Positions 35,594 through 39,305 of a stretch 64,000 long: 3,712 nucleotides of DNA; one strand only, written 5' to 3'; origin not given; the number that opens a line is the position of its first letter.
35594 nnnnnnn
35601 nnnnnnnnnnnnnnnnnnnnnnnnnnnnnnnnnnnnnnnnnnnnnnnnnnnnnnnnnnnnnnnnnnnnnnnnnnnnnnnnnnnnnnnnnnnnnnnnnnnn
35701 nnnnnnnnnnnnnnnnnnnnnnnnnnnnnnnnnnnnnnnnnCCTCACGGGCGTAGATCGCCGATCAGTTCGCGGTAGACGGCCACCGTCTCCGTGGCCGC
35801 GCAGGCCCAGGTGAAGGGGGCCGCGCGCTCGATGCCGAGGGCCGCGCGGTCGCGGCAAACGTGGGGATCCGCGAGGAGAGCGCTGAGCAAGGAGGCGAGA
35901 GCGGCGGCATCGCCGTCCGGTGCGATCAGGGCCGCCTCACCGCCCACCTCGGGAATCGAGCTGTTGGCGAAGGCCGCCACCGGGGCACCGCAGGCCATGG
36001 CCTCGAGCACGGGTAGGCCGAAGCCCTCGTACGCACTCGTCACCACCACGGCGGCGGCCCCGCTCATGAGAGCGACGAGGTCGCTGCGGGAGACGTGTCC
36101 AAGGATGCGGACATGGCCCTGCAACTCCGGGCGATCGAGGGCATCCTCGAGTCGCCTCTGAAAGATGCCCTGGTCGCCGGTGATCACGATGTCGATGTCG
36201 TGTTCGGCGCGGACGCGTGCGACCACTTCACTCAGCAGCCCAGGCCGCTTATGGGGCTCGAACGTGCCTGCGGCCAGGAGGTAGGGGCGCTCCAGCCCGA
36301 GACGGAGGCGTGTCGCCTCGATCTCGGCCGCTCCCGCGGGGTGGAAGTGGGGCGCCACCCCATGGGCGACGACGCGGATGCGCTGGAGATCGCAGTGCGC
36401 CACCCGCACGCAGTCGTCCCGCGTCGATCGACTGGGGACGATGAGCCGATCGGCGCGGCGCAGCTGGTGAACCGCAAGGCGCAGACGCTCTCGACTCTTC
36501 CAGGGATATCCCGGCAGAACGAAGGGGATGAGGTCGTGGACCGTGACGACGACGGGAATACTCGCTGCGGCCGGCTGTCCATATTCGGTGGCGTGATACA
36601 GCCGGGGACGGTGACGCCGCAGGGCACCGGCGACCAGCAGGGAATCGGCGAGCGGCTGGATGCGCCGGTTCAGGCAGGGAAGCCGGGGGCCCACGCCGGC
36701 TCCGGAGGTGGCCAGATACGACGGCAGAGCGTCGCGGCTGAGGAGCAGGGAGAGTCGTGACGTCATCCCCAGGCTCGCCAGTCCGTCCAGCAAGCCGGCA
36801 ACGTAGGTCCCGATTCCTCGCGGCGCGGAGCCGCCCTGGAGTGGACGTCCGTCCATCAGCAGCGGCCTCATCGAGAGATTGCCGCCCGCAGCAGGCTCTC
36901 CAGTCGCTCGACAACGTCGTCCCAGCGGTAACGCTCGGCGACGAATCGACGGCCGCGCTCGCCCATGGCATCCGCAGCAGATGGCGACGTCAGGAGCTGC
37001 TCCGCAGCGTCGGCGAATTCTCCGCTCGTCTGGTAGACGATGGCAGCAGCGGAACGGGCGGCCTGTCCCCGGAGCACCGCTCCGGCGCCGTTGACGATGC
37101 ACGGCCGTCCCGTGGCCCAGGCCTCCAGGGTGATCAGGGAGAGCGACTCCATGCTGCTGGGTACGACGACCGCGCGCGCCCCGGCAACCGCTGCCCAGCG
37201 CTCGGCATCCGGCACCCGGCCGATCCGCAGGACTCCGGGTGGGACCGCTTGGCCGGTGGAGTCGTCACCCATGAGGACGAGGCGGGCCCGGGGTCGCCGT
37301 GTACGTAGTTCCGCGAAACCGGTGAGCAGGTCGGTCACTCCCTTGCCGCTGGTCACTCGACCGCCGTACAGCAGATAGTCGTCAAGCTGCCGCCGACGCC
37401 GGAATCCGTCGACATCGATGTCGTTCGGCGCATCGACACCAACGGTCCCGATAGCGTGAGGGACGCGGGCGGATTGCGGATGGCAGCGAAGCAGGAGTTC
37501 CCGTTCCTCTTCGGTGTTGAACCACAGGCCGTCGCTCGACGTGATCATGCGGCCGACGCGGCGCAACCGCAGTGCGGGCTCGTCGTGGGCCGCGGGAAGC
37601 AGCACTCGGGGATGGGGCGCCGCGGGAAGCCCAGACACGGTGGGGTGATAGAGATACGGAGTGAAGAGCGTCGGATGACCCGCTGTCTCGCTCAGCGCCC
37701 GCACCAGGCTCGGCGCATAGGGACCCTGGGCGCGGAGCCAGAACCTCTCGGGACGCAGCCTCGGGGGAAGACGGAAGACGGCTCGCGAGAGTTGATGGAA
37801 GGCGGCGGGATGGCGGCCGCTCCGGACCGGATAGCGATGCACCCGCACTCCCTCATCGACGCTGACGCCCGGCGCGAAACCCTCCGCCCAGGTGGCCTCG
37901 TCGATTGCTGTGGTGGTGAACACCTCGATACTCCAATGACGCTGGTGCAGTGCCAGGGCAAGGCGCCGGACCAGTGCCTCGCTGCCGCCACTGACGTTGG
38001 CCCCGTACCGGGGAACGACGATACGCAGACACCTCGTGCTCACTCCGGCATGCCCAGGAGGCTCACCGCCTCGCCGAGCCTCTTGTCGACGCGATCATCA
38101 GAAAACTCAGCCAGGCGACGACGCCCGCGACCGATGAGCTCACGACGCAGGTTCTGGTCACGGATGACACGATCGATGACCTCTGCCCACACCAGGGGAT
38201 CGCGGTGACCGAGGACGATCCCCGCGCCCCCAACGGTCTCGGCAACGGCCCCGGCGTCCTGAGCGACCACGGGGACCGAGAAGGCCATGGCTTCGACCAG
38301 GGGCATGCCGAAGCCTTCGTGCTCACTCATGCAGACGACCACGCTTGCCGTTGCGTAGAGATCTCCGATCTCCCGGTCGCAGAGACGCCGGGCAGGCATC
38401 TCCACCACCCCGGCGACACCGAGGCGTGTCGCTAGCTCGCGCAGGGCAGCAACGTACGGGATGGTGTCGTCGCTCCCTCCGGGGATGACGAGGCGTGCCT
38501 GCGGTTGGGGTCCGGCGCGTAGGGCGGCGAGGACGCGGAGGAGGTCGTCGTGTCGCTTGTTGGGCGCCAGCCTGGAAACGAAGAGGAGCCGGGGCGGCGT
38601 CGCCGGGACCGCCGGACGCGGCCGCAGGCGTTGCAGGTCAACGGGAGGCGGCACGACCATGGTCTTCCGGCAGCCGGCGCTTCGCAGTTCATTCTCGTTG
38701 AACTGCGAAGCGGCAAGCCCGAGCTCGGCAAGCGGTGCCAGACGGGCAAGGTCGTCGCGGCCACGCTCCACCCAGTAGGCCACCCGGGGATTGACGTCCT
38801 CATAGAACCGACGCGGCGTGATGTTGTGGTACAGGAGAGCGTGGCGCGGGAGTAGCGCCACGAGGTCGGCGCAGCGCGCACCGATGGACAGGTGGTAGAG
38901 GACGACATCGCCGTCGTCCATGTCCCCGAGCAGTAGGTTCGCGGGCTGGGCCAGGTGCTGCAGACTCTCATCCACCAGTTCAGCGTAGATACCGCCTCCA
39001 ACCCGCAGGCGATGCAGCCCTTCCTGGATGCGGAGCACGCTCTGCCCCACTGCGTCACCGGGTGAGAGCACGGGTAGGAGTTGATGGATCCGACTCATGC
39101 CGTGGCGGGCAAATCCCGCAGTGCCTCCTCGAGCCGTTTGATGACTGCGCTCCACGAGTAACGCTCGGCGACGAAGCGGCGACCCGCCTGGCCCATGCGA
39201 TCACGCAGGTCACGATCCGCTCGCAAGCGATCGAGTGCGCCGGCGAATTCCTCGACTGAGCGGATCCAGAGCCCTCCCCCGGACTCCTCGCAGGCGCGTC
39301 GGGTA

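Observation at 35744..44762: Eleven-gene, tightly coupled minus-strand operon: Wzm/Wzt ABC exporter, WXG-like pair, hypothetical, four GT4 glycosyltransferases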

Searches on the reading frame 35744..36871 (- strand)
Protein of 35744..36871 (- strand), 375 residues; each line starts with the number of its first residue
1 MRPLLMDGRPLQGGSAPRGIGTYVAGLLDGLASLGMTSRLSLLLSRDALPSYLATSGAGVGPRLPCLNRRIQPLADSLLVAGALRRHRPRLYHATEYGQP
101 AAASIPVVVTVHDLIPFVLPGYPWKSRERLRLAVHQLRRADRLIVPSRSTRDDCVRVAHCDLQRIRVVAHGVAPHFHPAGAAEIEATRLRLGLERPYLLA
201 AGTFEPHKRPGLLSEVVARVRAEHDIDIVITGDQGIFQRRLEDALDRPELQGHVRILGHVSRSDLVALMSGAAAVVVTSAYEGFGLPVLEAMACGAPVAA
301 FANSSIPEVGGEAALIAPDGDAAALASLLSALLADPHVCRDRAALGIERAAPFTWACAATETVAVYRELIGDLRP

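Call 4: search_protein_families(library=pfam, proteins=[window:35744-36871:-], max_evalue=0.01)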
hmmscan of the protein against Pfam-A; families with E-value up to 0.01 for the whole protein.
window:35744-36871:- (375 aa): 6 families
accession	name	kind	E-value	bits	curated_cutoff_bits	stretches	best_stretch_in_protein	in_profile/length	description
PF00534.26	Glycos_transf_1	-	1.9e-27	96.3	26.4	1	192-340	12-163/172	Glycosyl transferases group 1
PF13692.12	Glyco_trans_1_4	-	6.2e-25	88.6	27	1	196-335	2-142/142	Glycosyl transferases group 1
PF13439.12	Glyco_transf_4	-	9.4e-17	62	28.5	1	18-173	2-167/170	Glycosyltransferase Family 4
PF13579.12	Glyco_trans_4_4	-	8.3e-13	49.4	29.7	1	19-169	2-156/158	Glycosyl transferase 4-like domain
PF13524.12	Glyco_trans_1_2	-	4.4e-08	33.6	25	1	217-350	6-129/144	Glycosyl transferase-like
PF20706.3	GT4-conflict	-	6.4e-07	29.1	26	1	226-305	233-315/385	Family 4 Glycosyltransferase in conflict systems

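Call 5: search_protein_families(library=ncbifam, proteins=[window:35744-36871:-], max_evalue=0.01)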
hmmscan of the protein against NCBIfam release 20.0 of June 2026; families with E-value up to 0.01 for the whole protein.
window:35744-36871:- (375 aa): 29 families (the best 25 are shown)
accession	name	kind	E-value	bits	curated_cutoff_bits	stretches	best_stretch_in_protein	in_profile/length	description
TIGR04047.1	MSMEG_0565_glyc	hypoth_equivalog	3.2e-25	89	259.85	1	136-368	135-373/373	MSMEG_0565 family glycosyltransferase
TIGR02149.1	glgA_Coryne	subfamily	2.6e-24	86.1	302.4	1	104-369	106-390/391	glycogen synthase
TIGR03449.1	mycothiol_MshA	equivalog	2.6e-23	82.6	462.5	1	136-370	161-404/406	D-inositol-3-phosphate glycosyltransferase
NF041876.1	EPS_EpsE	equivalog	2.7e-15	56.5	400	1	202-347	221-373/389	exopolysaccharide biosynthesis GT4 family glycosyltransferase EpsE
TIGR03999.1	thiol_BshA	equivalog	6.5e-15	54.9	273.7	1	104-369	113-373/375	N-acetyl-alpha-D-glucosaminyl L-malate synthase BshA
NF053787.1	GlcN_PG_synth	equivalog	2.6e-14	52.8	480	1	105-370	107-360/361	N-acetylglucosaminyl phosphatidylglycerol synthase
NF038295.1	EPS_HpsP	equivalog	4.4e-13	49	550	1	168-370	181-388/388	hormogonium polysaccharide biosynthesis glycosyltransferase HpsP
TIGR03088.1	stp2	hypoth_equivalog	1.3e-12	47.4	409.05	1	161-369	158-373/374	TIGR03088 family PEP-CTERM/XrtA system glycosyltransferase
NF038298.1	EPS_HpsO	equivalog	1.5e-10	40.4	575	1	281-370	298-388/388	hormogonium polysaccharide biosynthesis glycosyltransferase HpsO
NF050063.1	ProtGlycPglJ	equivalog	1.1e-09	37.9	500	1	138-301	143-295/363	N-acetylgalactosamine-N,N'-diacetylbacillosaminyl-diphospho-undecaprenol 4-alpha-N-acetylgalactosaminyltransferase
NF038229.1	Glyco4_Geo_Pelo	equivalog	1.1e-09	37.7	400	1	127-338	97-304/338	GPMC system family 4 glycosyltransferase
NF041010.1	glycosy_Agl16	equivalog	2.4e-09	36.5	575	1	134-369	128-351/352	glycosylation protein Agl16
TIGR04348.1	TIGR04348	equivalog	3.2e-06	26.4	300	1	205-344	147-286/310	selenoneine biosynthesis selenosugar synthase SenB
TIGR04157.1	glyco_rSAM_CFB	subfamily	3.8e-06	26.1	400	1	133-304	163-333/406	TIGR04157 family glycosyltransferase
TIGR04005.1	wcaL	equivalog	2.1e-05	23.6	537.6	1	235-332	262-367/406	colanic acid biosynthesis glycosyltransferase WcaL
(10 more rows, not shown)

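Call 37: search_solved_structures(query=window:35744-36871:-, max_evalue=0.001)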
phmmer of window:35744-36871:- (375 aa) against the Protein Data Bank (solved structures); distinct sequences matched with E-value up to 0.001: 28.
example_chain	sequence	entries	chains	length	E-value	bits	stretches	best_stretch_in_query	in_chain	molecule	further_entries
6kih_A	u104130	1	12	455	8.5e-19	71.2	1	131-370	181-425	Tll1590 protein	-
7qsg_A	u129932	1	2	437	5.5e-16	61.9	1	190-371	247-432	D-inositol 3-phosphate glycosyltransferase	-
3c4q_A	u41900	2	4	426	2.4e-14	56.6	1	127-371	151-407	Predicted glycosyltransferases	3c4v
3c48_A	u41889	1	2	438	2.5e-14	56.5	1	127-371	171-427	Predicted glycosyltransferases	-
6tvp_A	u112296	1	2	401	1.3e-13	54.2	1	104-369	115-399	Alpha-maltose-1-phosphate synthase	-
4xso_B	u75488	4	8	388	8.3e-10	41.6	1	105-337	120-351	Alr3699 protein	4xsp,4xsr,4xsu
2gej_A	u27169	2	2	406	1e-08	38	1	204-370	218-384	PHOSPHATIDYLINOSITOL MANNOSYLTRANSFERASE (PimA)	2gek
4n9w_A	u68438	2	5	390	1e-08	38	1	204-370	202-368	GDP-mannose-dependent alpha-(1-2)-phosphatidylinositol mannosyltransferase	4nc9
3oka_A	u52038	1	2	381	1.3e-08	37.7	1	174-348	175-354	GDP-mannose-dependent alpha-(1-6)-phosphatidylinositol monomannoside mannosyltransferase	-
3okc_A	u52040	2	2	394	1.4e-08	37.6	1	174-348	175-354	GDP-mannose-dependent alpha-(1-6)-phosphatidylinositol monomannoside mannosyltransferase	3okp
8x3q_C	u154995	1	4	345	1.8e-07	34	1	193-341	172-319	Glycosyl transferase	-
7fg9_A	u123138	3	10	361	1.9e-07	33.8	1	193-341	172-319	Glycosyl transferase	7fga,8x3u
2jjm_A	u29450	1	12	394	3e-07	33.2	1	198-343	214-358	GLYCOSYL TRANSFERASE, GROUP 1 FAMILY PROTEIN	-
3mbo_A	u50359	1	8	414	3.3e-07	33.1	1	198-343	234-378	Glycosyltransferase, group 1 family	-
2f9f_A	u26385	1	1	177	3.3e-06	29.8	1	175-305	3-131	first mannosyl transferase (wbaZ-1)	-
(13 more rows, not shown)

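Call 66: search_protein_families(library=padloc, proteins=[window:35744-36871:-], max_evalue=0.001)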
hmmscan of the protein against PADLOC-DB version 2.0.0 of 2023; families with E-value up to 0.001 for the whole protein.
window:35744-36871:- (375 aa): 0 families

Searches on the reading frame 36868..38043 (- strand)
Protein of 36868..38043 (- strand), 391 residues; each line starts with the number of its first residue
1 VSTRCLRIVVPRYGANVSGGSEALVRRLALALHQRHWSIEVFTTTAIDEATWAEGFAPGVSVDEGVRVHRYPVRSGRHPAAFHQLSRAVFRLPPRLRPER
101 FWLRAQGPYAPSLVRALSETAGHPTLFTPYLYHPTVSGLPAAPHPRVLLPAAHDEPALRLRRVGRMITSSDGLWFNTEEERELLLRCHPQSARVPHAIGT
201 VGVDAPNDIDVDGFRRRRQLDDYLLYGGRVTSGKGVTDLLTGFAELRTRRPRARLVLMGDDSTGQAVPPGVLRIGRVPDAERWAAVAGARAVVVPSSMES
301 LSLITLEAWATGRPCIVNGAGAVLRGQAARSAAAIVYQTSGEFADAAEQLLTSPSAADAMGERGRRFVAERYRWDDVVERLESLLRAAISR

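Call 4: search_protein_families(library=pfam, proteins=[window:36868-38043:-], max_evalue=0.01)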
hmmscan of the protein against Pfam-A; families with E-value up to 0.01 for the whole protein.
window:36868-38043:- (391 aa): 4 families
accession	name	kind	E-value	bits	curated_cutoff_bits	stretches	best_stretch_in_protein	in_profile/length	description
PF13692.12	Glyco_trans_1_4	-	1.7e-13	51.5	27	1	223-352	3-141/142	Glycosyl transferases group 1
PF00534.26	Glycos_transf_1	-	1.5e-12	47.9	26.4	1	221-366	15-171/172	Glycosyl transferases group 1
PF13524.12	Glyco_trans_1_2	-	4.2e-09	36.9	25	1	246-382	9-143/144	Glycosyl transferase-like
PF20706.3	GT4-conflict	-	1.9e-05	24.3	26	1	285-381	278-385/385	Family 4 Glycosyltransferase in conflict systems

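Call 5: search_protein_families(library=ncbifam, proteins=[window:36868-38043:-], max_evalue=0.01)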
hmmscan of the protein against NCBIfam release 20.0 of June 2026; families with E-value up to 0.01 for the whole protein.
window:36868-38043:- (391 aa): 14 families
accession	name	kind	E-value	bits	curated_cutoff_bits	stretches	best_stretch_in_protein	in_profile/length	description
NF053787.1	GlcN_PG_synth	equivalog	5.1e-14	51.9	480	1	223-384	199-355/361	N-acetylglucosaminyl phosphatidylglycerol synthase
TIGR03449.1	mycothiol_MshA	equivalog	8.1e-14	51.3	462.5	1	154-390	149-405/406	D-inositol-3-phosphate glycosyltransferase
TIGR04047.1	MSMEG_0565_glyc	hypoth_equivalog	1.3e-13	50.8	259.85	1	219-378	191-364/373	MSMEG_0565 family glycosyltransferase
NF038229.1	Glyco4_Geo_Pelo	equivalog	1.5e-12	47.2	400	1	186-388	126-336/338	GPMC system family 4 glycosyltransferase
TIGR03087.1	stp1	hypoth_equivalog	9.4e-12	44.8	316.65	1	243-386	250-395/397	TIGR03087 family PEP-CTERM/XrtA system glycosyltransferase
NF012028.0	PRK15484.1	subfamily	4.6e-10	39.1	618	2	289-385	277-375/380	lipopolysaccharide N-acetylglucosaminyltransferase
NF041010.1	glycosy_Agl16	equivalog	3e-09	36.2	575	1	274-384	239-347/352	glycosylation protein Agl16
TIGR02149.1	glgA_Coryne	subfamily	1.3e-08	34.4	302.4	1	283-384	278-386/391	glycogen synthase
NF041876.1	EPS_EpsE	equivalog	1.9e-08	34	400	1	228-375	221-383/389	exopolysaccharide biosynthesis GT4 family glycosyltransferase EpsE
TIGR03088.1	stp2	hypoth_equivalog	2.7e-07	30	409.05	1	228-386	201-371/374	TIGR03088 family PEP-CTERM/XrtA system glycosyltransferase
NF038295.1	EPS_HpsP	equivalog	9e-06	24.9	550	1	285-380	284-379/388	hormogonium polysaccharide biosynthesis glycosyltransferase HpsP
TIGR03999.1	thiol_BshA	equivalog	9.7e-06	24.7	273.7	1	234-387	212-372/375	N-acetyl-alpha-D-glucosaminyl L-malate synthase BshA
TIGR04157.1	glyco_rSAM_CFB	subfamily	1.7e-05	24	400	1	221-384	227-405/406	TIGR04157 family glycosyltransferase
TIGR04063.1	stp3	hypoth_equivalog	0.0036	16.2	442.05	0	234-386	226-393/397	TIGR04063 family PEP-CTERM/XrtA system glycosyltransferase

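Call 66: search_protein_families(library=padloc, proteins=[window:36868-38043:-], max_evalue=0.001)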
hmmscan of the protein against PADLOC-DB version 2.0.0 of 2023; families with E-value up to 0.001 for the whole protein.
window:36868-38043:- (391 aa): 0 families

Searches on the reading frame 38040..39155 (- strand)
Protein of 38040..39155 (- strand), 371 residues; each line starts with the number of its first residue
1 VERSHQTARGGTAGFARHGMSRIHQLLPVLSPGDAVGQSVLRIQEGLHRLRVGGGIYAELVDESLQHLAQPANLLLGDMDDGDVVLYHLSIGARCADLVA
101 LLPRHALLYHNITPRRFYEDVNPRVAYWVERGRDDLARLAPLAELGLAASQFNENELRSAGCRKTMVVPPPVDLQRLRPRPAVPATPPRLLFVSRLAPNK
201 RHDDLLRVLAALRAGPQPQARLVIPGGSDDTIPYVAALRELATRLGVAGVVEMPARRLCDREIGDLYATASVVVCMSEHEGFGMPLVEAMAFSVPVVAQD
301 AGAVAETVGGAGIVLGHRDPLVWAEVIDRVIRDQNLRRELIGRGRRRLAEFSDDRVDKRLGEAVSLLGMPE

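Call 4: search_protein_families(library=pfam, proteins=[window:38040-39155:-], max_evalue=0.01)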
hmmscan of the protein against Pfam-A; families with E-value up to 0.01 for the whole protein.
window:38040-39155:- (371 aa): 4 families
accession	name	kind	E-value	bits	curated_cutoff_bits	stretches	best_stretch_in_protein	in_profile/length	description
PF00534.26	Glycos_transf_1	-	1e-28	100.4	26.4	1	177-346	5-171/172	Glycosyl transferases group 1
PF13692.12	Glyco_trans_1_4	-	1.7e-24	87.2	27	1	188-333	2-142/142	Glycosyl transferases group 1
PF20706.3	GT4-conflict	-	1.2e-11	44.6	26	1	156-308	164-320/385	Family 4 Glycosyltransferase in conflict systems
PF13524.12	Glyco_trans_1_2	-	0.0045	17.4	25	1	256-349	33-130/144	Glycosyl transferase-like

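Call 5: search_protein_families(library=ncbifam, proteins=[window:38040-39155:-], max_evalue=0.01)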
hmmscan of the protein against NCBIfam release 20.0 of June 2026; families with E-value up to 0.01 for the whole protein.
window:38040-39155:- (371 aa): 26 families (the best 25 are shown)
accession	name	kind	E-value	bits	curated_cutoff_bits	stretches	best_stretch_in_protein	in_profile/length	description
NF041876.1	EPS_EpsE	equivalog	1.3e-22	80.6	400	1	155-351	178-380/389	exopolysaccharide biosynthesis GT4 family glycosyltransferase EpsE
TIGR03449.1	mycothiol_MshA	equivalog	1.2e-21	77.2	462.5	1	164-355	189-391/406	D-inositol-3-phosphate glycosyltransferase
TIGR04047.1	MSMEG_0565_glyc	hypoth_equivalog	1.3e-15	57.4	259.85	1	188-352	194-359/373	MSMEG_0565 family glycosyltransferase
NF038229.1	Glyco4_Geo_Pelo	equivalog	2.1e-13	50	400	1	160-345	130-313/338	GPMC system family 4 glycosyltransferase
TIGR02149.1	glgA_Coryne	subfamily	6.7e-13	48.5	302.4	1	180-358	197-381/391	glycogen synthase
TIGR03088.1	stp2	hypoth_equivalog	7.6e-13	48.2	409.05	1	185-352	192-358/374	TIGR03088 family PEP-CTERM/XrtA system glycosyltransferase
TIGR03999.1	thiol_BshA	equivalog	3.6e-12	45.9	273.7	1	190-354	202-360/375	N-acetyl-alpha-D-glucosaminyl L-malate synthase BshA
NF053787.1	GlcN_PG_synth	equivalog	5.1e-11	42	480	1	144-335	145-328/361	N-acetylglucosaminyl phosphatidylglycerol synthase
NF038011.1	PelF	equivalog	1.8e-09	37.2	100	1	160-311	277-425/489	GT4 family glycosyltransferase PelF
NF038255.1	exopoly_VpsD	equivalog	1.9e-09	36.9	300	1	190-306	206-319/381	VpsD family glycosyltransferase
NF050056.1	ProtGlycPglH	equivalog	5.3e-08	32.3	600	1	190-360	182-346/354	GalNAc-alpha-(1->4)-GalNAc-alpha-(1->3)-diNAcBac-PP-undecaprenol alpha-1,4-N-acetyl-D-galactosaminyltransferase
NF038298.1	EPS_HpsO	equivalog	1e-07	31.1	575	1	278-348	297-367/388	hormogonium polysaccharide biosynthesis glycosyltransferase HpsO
NF011726.0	PRK15179.1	equivalog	4.9e-07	28.4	733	1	193-316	523-640/694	Vi polysaccharide biosynthesis protein TviE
NF038295.1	EPS_HpsP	equivalog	2e-06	27.1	550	1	176-310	196-328/388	hormogonium polysaccharide biosynthesis glycosyltransferase HpsP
TIGR04005.1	wcaL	equivalog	4e-06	26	537.6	1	143-360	175-399/406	colanic acid biosynthesis glycosyltransferase WcaL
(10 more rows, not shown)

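Call 36: search_solved_structures(query=window:38040-39098:-, max_evalue=0.001)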
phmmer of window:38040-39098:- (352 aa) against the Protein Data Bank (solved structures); distinct sequences matched with E-value up to 0.001: 16.
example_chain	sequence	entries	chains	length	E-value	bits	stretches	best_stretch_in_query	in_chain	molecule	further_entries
7qsg_A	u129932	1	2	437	8.2e-12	48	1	53-331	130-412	D-inositol 3-phosphate glycosyltransferase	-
3c48_A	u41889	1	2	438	1.1e-10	44.3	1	156-318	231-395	Predicted glycosyltransferases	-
3c4q_A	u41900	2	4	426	2.4e-10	43.2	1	156-318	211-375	Predicted glycosyltransferases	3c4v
6kih_A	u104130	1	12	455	1.6e-09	40.5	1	158-342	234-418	Tll1590 protein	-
3oka_A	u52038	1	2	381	4.6e-08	35.7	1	149-340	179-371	GDP-mannose-dependent alpha-(1-6)-phosphatidylinositol monomannoside mannosyltransferase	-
3okc_A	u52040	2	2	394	4.7e-08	35.7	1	149-341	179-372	GDP-mannose-dependent alpha-(1-6)-phosphatidylinositol monomannoside mannosyltransferase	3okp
6tvp_A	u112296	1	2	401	6.1e-08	35.3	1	163-333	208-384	Alpha-maltose-1-phosphate synthase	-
5i45_A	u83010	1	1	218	2.4e-07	33.3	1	241-325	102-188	Glycosyl transferases group 1 family protein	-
2jjm_A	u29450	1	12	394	2.9e-06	29.8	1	155-331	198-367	GLYCOSYL TRANSFERASE, GROUP 1 FAMILY PROTEIN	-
3mbo_A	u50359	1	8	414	3.2e-06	29.6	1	155-331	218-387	Glycosyltransferase, group 1 family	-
5d00_A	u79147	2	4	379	3.7e-06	29.4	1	171-291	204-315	N-acetyl-alpha-D-glucosaminyl L-malate synthase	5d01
6n1x_A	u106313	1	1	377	4.8e-06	29.1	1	170-318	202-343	Glycosyltransferase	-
6d9t_A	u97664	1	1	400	5.5e-06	28.9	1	170-318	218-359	Glycosyl transferase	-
4xso_B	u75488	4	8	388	1e-05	28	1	142-350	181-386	Alr3699 protein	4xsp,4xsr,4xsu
6eji_A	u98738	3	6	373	1.9e-05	27.1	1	171-337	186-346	WlaC protein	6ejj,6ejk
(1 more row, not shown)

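Call 66: search_protein_families(library=padloc, proteins=[window:38040-39098:-], max_evalue=0.001)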
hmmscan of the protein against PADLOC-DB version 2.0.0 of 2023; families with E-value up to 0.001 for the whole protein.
window:38040-39098:- (352 aa): 0 families
